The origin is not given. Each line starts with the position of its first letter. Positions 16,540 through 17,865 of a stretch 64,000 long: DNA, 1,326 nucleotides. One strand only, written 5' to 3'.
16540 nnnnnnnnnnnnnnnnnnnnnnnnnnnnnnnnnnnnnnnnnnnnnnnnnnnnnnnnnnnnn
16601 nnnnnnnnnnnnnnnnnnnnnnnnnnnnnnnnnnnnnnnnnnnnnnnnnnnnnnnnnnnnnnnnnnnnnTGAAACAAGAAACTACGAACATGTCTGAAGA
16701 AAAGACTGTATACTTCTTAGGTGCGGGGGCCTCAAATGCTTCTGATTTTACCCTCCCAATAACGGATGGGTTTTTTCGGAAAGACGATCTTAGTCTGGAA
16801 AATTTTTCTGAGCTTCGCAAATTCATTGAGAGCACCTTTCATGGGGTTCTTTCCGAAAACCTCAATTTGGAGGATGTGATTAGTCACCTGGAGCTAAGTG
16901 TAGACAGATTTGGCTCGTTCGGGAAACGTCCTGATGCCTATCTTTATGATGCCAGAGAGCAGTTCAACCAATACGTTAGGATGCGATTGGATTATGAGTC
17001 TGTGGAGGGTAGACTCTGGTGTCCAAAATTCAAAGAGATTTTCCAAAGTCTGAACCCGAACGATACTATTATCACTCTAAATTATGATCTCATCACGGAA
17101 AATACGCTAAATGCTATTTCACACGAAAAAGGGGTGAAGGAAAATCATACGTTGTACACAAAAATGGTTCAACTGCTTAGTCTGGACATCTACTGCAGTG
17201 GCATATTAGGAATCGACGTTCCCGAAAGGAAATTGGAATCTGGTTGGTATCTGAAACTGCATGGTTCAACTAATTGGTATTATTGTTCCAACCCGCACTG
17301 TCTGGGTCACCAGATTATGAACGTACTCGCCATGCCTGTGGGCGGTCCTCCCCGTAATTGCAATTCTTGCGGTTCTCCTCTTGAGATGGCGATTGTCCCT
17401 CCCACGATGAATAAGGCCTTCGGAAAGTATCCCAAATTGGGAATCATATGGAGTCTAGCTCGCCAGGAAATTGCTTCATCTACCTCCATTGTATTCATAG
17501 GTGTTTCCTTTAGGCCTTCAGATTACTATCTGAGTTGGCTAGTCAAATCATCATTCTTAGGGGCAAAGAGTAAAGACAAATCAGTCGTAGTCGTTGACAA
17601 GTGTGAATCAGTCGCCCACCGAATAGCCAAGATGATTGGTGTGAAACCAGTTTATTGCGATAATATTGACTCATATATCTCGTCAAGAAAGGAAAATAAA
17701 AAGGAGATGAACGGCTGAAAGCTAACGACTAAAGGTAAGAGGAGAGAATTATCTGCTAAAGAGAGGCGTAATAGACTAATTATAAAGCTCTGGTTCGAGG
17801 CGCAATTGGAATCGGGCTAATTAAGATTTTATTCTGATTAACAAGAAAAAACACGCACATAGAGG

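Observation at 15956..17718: Two-gene operon: an unknown 238-aa protein followed by a SIR2-like (GAGxS / NYD / LHGS) protein. Candidate novel NAD-depleting defence module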

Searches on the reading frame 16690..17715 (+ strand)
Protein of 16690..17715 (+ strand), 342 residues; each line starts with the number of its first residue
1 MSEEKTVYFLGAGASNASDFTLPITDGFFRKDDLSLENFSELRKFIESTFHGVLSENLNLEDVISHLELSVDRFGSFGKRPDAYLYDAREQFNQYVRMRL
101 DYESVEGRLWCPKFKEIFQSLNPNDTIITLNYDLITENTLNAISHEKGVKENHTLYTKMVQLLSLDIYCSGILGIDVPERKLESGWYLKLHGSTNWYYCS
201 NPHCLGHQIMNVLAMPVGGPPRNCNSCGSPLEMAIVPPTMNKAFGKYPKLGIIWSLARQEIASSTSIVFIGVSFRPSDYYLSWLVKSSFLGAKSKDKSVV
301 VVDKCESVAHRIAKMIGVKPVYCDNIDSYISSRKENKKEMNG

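Call 3: search_protein_families(library=pfam, proteins=[window:16690-17715:+], max_evalue=0.1)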
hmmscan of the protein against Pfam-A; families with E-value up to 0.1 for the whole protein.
window:16690-17715:+ (342 aa): 2 families
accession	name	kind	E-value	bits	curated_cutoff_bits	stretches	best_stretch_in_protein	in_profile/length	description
PF13289.12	SIR2_2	-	0.0099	16.4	24.5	0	126-195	2-51/141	SIR2-like domain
PF03716.19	WCCH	-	0.052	13.7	22.4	0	196-208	3-15/25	WCCH motif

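Call 4: search_protein_families(library=padloc, proteins=[window:16690-17715:+], max_evalue=0.1)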
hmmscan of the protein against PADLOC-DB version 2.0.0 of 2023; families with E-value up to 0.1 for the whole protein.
window:16690-17715:+ (342 aa): 6 families
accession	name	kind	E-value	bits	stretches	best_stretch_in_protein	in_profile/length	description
PDLC02408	Aga_SIR2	-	3.7e-06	24.3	1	110-198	134-205/343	Class II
PDLC02414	Aga_SIR2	-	2.7e-05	21.6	1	111-288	105-245/313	-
PDLC04093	SIR2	-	0.00034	17.7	1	4-142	23-169/395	-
PDLC04087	SIR2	-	0.00096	16.1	1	114-242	122-228/343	-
PDLC04961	PDC-S21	-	0.0048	14.2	1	84-142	100-155/336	-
PDLC04088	SIR2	-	0.029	11.5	0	128-202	177-240/390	-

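Call 5: search_protein_families(library=ncbifam, proteins=[window:16690-17715:+], max_evalue=0.1)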
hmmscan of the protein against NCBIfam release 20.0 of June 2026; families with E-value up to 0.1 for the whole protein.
window:16690-17715:+ (342 aa): 0 families

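Call 6: find_homologous_proteins(query=window:16690-17715:+)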
Query window:16690-17715:+ (342 aa): 145 proteins with E <= 0.001 among 1123 candidates; the best 120 are listed.
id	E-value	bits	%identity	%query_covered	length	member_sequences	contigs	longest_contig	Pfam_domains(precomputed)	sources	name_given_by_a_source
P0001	6.0e-233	790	100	100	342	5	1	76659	-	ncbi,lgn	-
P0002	1.5e-170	585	74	99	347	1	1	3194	-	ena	-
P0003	2.4e-159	548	72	97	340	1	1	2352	-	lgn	-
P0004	1.7e-145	503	67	98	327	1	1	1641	-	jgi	-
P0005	1.2e-142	493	67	97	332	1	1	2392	-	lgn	-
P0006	2.2e-141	489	66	99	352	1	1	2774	-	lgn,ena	-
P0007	5.9e-141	488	67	98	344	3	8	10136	-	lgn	-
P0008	5.8e-138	478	63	98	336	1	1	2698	-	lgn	-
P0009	1.1e-132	460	62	97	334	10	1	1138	-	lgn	-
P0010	2.4e-132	459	62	97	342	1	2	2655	-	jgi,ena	-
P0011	6.8e-132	458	62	97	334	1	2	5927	-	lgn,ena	-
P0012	2.7e-131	456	63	97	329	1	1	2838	-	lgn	-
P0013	1.0e-122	428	59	97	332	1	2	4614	PF13289.13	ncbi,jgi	ncbi:MAG: hypothetical protein ACTSPV_15810 [Candidatus Hodarchaeales archaeon]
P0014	4.3e-120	419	58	97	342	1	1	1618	-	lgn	-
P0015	3.1e-113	396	78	64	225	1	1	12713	-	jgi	jgi:hypothetical protein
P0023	1.4e-97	345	49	98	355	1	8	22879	PF13289.13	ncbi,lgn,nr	ncbi:hypothetical protein CEE35_07050 [Candidatus Aerophobetes bacterium Ae_b3b]|nr:MAG: hypothetica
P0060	8.4e-70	254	39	96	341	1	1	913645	-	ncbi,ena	-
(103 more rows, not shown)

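Call 13: search_solved_structures(query=A1, max_evalue=1, show_alignments=2)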
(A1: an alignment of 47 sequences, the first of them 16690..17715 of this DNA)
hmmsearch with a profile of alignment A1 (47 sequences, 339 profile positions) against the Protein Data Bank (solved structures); distinct sequences matched with E-value up to 1: 5.
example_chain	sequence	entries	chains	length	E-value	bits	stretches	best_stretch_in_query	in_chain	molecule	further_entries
8w9l_A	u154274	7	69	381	0.00046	22.4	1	54-197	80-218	SIR2-like domain-containing protein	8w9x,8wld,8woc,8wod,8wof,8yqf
8j4u_A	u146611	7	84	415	0.0021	20.3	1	11-198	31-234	SIR2-like domain-containing protein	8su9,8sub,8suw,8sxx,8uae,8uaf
8j0h_A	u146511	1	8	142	0.018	17.2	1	19-117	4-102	Uncharacterized protein C4H3.06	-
9gmk_K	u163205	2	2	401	0.11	14.6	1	186-283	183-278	NAD-dependent protein deacetylase sirtuin-7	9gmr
1ma3_A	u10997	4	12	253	0.57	12.3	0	170-233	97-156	Transcriptional regulatory protein, Sir2 family | NAD-dependent deacetylase 2 | NAD-dependent protein deacylase 2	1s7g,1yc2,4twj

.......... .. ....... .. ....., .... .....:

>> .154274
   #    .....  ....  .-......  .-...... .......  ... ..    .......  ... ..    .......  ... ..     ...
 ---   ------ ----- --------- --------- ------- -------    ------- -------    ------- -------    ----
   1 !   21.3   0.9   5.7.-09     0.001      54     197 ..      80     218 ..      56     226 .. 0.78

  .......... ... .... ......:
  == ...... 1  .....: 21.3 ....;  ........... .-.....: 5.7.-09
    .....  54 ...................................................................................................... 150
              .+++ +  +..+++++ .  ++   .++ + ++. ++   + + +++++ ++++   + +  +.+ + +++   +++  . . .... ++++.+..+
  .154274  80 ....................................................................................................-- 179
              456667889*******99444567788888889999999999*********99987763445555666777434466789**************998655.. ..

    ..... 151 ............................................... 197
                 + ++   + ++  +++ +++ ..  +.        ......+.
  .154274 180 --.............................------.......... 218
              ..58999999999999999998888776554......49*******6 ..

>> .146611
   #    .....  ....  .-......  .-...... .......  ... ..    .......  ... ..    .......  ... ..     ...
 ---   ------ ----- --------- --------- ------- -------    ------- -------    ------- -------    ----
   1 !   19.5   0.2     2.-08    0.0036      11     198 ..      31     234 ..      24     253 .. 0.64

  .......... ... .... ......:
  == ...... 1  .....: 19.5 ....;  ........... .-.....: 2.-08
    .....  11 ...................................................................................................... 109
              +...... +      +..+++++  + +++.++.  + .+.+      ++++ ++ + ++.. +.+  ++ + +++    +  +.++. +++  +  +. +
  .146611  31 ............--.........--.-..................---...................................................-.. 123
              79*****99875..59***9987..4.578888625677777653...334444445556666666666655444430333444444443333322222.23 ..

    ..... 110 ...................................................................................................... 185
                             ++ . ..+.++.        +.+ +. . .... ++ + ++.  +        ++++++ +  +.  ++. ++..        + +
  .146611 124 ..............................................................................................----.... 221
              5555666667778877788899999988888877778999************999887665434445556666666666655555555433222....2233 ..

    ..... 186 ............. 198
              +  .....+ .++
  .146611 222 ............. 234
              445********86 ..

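Call 14: find_related_loci(query=A1, collection=genome_contigs, flank=8000)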
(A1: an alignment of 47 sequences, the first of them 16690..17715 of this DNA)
Query A1 (342 aa) in genome_contigs; peptide patterns used: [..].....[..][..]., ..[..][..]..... (x = any residue, [..] = any of these).
599 stretches matched a pattern (row limit reached: there are more); 259 encode a relative of the query (tblastn E <= 1e-3); the best 80 are kept; 79 distinct loci.
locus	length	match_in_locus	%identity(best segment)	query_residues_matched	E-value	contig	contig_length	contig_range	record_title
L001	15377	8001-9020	42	2-334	9e-73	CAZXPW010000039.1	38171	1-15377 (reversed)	MAG TPA_asm: uncultured Pirellulales bacterium isolate binchicken_co44_206 genome assembly, contig: NODE_1815_length_381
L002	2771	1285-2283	39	5-329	1e-67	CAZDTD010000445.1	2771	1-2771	MAG TPA_asm: uncultured Pirellulales bacterium isolate SRP192927_co6_411 genome assembly, contig: NODE_109888_length_277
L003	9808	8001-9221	34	5-332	4e-55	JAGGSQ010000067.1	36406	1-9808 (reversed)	MAG: Candidatus Omnitrophota bacterium isolate AUK026 PB_MANV_026_c_000000000015, whole genome shotgun sequence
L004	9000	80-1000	37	4-303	5e-54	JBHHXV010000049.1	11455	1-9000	MAG: bacterium isolate D_1_bin.12 NODE_2445_length_11455_cov_4.564123, whole genome shotgun sequence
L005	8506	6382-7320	35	5-318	1e-53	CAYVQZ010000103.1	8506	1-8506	MAG TPA_asm: uncultured bacterium isolate binchicken_co17_451 genome assembly, contig: NODE_16887_length_8506_cov_26.130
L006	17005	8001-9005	39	4-331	1e-74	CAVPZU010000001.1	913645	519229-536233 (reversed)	MAG: uncultured Phycisphaerales bacterium isolate MFD03726.bin.1.127 genome assembly, contig: contig_12742, whole genome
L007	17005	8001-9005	29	5-333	5e-39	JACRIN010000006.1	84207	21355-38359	MAG: Planctomycetota bacterium isolate NC_groundwater_1804_Pr3_B-0.1um_70_16 SR-2_scaffold_141_47833, whole genome shotg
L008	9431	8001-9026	31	5-332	3e-37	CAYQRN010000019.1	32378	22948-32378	MAG TPA_asm: uncultured Planctomycetia bacterium isolate binchicken_co16_337 genome assembly, contig: NODE_2286_length_3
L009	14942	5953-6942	28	1-329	3e-30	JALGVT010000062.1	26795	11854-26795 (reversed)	MAG: candidate division LCP-89 bacterium isolate Meg19_1012_Bin_459 Meg19_1012_Bin_459_scaffold_17120, whole genome shot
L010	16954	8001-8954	26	6-310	2e-27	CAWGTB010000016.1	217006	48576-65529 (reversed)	MAG: uncultured Solibacteraceae bacterium isolate MFD05513.bin.2.146 genome assembly, contig: contig_83270, whole genome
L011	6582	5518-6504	28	7-303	2e-25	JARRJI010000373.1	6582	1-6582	MAG: Acidobacteriota bacterium isolate Spart_016_MAG scaffold_47991, whole genome shotgun sequence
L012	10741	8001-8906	28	5-303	4e-24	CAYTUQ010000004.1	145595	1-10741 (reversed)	MAG TPA_asm: uncultured bacterium isolate binchicken_co262_234 genome assembly, contig: NODE_52_length_145595_cov_22.722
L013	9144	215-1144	27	3-290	8e-24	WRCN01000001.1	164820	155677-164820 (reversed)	MAG: Bacteroidales bacterium isolate Lab288P3bin130 Ga0123353_10000028, whole genome shotgun sequence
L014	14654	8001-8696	28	56-303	3e-23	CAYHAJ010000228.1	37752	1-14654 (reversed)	MAG TPA_asm: uncultured Pirellulales bacterium isolate ERP119294_co2_505 genome assembly, contig: k141_3419378, whole ge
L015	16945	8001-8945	26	6-288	1e-22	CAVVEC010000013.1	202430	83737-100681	MAG: uncultured Acidobacteriota bacterium isolate MFD02248.bin.2.91 genome assembly, contig: contig_67212, whole genome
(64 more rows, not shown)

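Call 15: find_related_loci(query=A1, collection=metagenome_contigs, flank=8000)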
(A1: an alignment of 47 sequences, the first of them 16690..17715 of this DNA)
Query A1 (342 aa) in metagenome_contigs; peptide patterns used: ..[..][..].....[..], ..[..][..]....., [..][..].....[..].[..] (x = any residue, [..] = any of these).
600 stretches matched a pattern (row limit reached: there are more); 293 encode a relative of the query (tblastn E <= 1e-3); the best 80 are kept; 80 distinct loci.
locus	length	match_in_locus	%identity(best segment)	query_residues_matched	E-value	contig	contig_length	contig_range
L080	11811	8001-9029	96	1-342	0e+0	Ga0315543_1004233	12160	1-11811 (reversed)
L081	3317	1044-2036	67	1-335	7e-153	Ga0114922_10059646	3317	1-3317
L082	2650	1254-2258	62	1-332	6e-144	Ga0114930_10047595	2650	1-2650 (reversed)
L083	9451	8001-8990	60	1-330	6e-134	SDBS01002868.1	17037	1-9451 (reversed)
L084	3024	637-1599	55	1-332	2e-120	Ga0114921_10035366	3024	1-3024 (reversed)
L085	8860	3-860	60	45-330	2e-112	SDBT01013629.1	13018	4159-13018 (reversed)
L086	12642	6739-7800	50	4-337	3e-111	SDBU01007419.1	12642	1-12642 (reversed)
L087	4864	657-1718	50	4-337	1e-111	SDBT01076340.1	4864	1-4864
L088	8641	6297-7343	50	4-330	3e-107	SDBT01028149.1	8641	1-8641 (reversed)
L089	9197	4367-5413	50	4-330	3e-107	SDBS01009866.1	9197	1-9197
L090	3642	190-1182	50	4-337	8e-108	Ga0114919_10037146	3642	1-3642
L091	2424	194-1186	50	4-337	2e-109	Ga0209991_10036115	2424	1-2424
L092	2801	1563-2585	49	4-337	7e-107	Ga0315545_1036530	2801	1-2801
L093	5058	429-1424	48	4-338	2e-98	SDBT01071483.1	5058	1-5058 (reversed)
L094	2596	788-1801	44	2-334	8e-86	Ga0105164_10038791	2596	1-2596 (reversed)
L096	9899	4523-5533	43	1-330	8e-81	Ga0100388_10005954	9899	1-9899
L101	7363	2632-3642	41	2-330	6e-76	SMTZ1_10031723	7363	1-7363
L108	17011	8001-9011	40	4-333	2e-72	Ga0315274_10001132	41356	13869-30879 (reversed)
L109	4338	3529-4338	46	5-269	3e-68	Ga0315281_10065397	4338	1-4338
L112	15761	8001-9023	36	2-336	4e-64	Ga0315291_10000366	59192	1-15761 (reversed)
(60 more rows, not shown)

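Call 34: predict_structure(alignment_id=A1)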
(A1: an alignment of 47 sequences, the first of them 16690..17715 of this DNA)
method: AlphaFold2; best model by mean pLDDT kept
length: 342 residues; sequences in the alignment: 47
mean_pLDDT: 89.4   pTM: 0.89
mean pLDDT of the five models: 89.4, 89.2, 88.9, 87.9, 87.8
residues with pLDDT >= 90: 246; 70-90: 66; 50-70: 29; < 50: 1
segments of 3 or more residues with pLDDT < 50: none
pLDDT, mean of each block of 10 residues (from residue 1): 86 93 92 95 97 94 90 85 94 93 92 96 95 93 93 93 71 54 85 92 90 76 90 80 81 94 96 86 93 87 96 95 97 92 86
secondary structure, 60 per line:
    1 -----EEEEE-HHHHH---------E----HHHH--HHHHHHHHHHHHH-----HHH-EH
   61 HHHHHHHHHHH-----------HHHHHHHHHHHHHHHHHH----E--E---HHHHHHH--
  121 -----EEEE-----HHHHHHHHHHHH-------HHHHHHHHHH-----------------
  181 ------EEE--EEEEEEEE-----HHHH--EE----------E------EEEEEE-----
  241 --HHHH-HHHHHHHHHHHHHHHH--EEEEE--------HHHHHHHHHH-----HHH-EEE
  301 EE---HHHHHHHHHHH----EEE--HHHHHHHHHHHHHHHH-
elements in order: E6-10 H12-16 H31-34 H37-49 H60-71 H83-100 H112-118 E126-129 H135-146 H154-163 E187-189 E192-199 H205-208 E230-235 H243-246 H248-263 E266-270 H279-288 E298-302 H306-316 E321-323 H326-341

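Call 36: find_encoding_contigs(protein=P0002, flank=4000, max_places=3)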
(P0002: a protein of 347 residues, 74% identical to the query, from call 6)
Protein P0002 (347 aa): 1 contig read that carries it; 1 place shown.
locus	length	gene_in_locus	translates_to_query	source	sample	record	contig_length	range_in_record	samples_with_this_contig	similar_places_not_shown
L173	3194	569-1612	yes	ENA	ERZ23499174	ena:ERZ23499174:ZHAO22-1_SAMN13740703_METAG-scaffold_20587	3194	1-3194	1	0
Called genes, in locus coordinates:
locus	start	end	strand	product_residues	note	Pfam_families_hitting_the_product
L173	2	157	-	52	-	?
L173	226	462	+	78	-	-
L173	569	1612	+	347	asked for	-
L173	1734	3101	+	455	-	PF26308:YopA_M, PF18739:HEPN_Apea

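Call 39: fold_search(model_id=the predicted structure, library=pdb)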
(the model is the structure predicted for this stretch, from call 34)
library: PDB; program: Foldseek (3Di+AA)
matches with E <= 10: 1010; with E <= 0.001: 60
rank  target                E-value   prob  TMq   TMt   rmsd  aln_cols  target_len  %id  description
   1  8sub_A                7.1e-09  1.00  0.55  0.48   7.5       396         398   14  E. coli SIR2-HerA complex (dodecamer SIR2 pentamer HerA) (released 2023-12-27)
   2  8wld_R                1.1e-08  1.00  0.62  0.62   5.6       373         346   14  Cryo-EM structure of SIR2/HerA antiphage complex (released 2024-09-11)
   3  8wld_E                3.0e-08  1.00  0.55  0.54   6.0       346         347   16  Cryo-EM structure of SIR2/HerA antiphage complex (released 2024-09-11)
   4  8sub_B                3.2e-08  1.00  0.58  0.51   6.2       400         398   16  E. coli SIR2-HerA complex (dodecamer SIR2 pentamer HerA) (released 2023-12-27)
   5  8uae_B                3.9e-08  1.00  0.59  0.54   6.1       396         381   15  E. coli Sir2_HerA complex (12:6) with ATPgamaS (released 2023-12-27)
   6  8wld_K                3.9e-08  1.00  0.57  0.58   5.8       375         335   15  Cryo-EM structure of SIR2/HerA antiphage complex (released 2024-09-11)
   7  8wld_H                4.1e-08  1.00  0.58  0.58   5.7       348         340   14  Cryo-EM structure of SIR2/HerA antiphage complex (released 2024-09-11)
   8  8wld_J                7.1e-08  1.00  0.58  0.59   6.4       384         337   12  Cryo-EM structure of SIR2/HerA antiphage complex (released 2024-09-11)
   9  8sub_K                1.0e-07  1.00  0.54  0.48   7.7       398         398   14  E. coli SIR2-HerA complex (dodecamer SIR2 pentamer HerA) (released 2023-12-27)
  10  8uae_F                1.3e-07  1.00  0.59  0.54   7.1       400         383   16  E. coli Sir2_HerA complex (12:6) with ATPgamaS (released 2023-12-27)
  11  8sub_I                2.2e-07  1.00  0.56  0.50   7.4       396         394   14  E. coli SIR2-HerA complex (dodecamer SIR2 pentamer HerA) (released 2023-12-27)
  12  1m2j                  3.2e-07  1.00  0.46  0.61   6.6       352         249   14  Sir2 homologue H80N mutant-ADP ribose complex (released 2003-04-08)
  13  2h4j_A                6.3e-07  1.00  0.38  0.52  13.8       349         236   13  Sir2-deacetylated peptide (from enzymatic turnover in crystal) (released 2006-09-05)
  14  1m2h                  9.6e-07  1.00  0.38  0.51  12.8       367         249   13  Sir2 homologue S24A mutant-ADP ribose complex (released 2003-04-08)
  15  1m2g                  1.1e-06  1.00  0.47  0.62   6.3       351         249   14  Sir2 homologue-ADP ribose complex (released 2003-04-08)
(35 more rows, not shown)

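Call 52: list_cluster_members(proteins=[P0001, P0023, P0013])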
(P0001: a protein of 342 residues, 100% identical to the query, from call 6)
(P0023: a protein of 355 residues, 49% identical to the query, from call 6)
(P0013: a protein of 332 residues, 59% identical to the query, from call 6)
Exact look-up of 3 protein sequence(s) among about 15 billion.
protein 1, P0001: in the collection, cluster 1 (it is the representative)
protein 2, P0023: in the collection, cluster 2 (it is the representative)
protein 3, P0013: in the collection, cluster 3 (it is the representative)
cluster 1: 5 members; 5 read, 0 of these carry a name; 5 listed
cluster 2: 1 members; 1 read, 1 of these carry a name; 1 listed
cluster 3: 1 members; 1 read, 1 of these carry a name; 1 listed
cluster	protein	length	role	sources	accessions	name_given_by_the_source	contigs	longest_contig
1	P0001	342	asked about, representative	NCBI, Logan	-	-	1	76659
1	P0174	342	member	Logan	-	-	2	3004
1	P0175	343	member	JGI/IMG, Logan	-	-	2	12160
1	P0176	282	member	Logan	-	-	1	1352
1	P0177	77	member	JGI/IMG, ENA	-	-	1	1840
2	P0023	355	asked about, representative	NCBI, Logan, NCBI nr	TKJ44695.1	hypothetical protein CEE35_07050 [Candidatus Aerophobetes bacterium Ae_b3b] | MAG: hypothetical protein CEE35_07050 [Candidatus Aerophobetes bacterium Ae_b3b]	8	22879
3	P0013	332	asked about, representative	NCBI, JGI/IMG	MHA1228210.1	MAG: hypothetical protein ACTSPV_15810 [Candidatus Hodarchaeales archaeon]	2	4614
